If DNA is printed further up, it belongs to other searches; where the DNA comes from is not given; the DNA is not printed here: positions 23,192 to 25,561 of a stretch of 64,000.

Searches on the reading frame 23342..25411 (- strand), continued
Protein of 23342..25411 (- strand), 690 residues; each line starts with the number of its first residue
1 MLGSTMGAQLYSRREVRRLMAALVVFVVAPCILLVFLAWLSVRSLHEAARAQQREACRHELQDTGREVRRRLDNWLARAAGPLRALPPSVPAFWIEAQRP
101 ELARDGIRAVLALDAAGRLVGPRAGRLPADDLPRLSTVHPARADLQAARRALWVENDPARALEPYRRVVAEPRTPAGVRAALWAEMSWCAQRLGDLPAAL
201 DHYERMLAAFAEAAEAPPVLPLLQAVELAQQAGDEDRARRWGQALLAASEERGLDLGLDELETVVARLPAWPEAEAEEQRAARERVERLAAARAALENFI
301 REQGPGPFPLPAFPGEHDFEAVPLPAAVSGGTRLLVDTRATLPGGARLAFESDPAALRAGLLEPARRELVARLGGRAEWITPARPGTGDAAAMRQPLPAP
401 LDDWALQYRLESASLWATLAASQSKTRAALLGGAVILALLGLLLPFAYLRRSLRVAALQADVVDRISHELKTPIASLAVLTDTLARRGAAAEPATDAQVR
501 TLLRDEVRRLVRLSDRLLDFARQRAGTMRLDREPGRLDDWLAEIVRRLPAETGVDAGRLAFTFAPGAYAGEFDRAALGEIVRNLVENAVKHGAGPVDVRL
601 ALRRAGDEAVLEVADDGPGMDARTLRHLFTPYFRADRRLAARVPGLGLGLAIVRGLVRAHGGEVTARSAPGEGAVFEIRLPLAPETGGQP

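Call 45: find_encoding_contigs(protein=P0021, flank=6000, max_places=2)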
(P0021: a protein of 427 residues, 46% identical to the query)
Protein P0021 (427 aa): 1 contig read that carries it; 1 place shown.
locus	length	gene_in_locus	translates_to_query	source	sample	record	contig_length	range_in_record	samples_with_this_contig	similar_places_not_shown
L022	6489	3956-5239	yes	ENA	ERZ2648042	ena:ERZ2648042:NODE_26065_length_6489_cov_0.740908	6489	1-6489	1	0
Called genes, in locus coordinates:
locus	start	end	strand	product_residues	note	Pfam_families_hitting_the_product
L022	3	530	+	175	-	?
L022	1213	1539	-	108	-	-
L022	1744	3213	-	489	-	PF00149:Metallophos (weak)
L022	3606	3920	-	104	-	-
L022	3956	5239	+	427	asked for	-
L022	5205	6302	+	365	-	PF00486:Trans_reg_C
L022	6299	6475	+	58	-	-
